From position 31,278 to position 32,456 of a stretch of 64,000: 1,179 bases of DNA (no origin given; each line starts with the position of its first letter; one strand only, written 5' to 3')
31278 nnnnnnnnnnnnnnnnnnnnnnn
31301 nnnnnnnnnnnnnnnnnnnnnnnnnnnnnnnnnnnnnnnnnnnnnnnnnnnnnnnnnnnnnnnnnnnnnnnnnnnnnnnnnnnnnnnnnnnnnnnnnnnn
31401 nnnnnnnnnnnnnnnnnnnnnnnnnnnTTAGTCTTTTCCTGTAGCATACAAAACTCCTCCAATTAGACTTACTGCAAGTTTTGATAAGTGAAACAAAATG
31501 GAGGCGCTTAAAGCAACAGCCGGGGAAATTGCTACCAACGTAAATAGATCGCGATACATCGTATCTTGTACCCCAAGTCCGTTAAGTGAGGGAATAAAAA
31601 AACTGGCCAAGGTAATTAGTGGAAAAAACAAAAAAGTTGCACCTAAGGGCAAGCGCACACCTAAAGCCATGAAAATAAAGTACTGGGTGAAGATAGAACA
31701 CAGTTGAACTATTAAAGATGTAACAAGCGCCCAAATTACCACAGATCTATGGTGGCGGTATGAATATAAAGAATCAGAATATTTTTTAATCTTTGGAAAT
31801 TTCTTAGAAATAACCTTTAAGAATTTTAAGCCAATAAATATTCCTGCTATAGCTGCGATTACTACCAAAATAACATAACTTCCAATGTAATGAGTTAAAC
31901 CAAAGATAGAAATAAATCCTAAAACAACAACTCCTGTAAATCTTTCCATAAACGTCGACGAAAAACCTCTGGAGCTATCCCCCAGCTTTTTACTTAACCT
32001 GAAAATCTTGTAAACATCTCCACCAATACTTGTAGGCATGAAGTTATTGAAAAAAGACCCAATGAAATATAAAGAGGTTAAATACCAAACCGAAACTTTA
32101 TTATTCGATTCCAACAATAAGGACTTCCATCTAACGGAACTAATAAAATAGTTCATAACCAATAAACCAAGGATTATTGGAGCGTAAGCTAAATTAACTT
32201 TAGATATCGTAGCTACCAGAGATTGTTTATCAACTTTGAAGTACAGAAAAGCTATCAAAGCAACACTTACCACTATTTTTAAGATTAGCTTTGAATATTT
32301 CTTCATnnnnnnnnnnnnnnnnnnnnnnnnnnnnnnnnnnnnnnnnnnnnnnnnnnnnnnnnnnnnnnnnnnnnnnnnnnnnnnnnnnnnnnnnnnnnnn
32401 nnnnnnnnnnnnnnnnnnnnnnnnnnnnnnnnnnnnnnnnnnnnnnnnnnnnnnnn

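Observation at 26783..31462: Tandem array of three GT-C membrane glycosyltransferase genes, two of them clear paralogs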

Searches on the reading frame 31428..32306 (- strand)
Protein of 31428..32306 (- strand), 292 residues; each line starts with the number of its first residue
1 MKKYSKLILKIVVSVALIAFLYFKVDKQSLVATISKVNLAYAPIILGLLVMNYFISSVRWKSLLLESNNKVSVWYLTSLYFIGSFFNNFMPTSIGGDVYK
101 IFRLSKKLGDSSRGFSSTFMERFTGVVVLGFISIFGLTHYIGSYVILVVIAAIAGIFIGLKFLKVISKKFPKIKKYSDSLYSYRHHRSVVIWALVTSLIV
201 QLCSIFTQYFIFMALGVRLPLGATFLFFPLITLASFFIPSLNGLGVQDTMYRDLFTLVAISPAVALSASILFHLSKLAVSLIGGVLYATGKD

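Call 4: search_protein_families(library=pfam, proteins=[window:31428-32306:-], max_evalue=0.01)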
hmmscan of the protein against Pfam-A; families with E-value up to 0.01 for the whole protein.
window:31428-32306:- (292 aa): 2 families
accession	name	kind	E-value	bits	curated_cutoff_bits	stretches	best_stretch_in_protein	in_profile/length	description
PF03706.18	LPG_synthase_TM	-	5.9e-41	141.3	33.4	1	8-283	2-301/302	Lysylphosphatidylglycerol synthase TM region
PF11241.13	DUF3043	-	0.0018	18.8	25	1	110-191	73-157/171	Protein of unknown function (DUF3043)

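Call 18: search_protein_families(library=ncbifam, proteins=[window:31428-32306:-], max_evalue=0.01)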
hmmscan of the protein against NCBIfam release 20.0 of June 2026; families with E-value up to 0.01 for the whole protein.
window:31428-32306:- (292 aa): 1 family
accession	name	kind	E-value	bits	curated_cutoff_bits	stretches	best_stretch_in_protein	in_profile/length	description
TIGR00374.1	TIGR00374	subfamily_domain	1.5e-19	70.6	43.2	2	11-163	1-154/323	flippase-like domain-containing protein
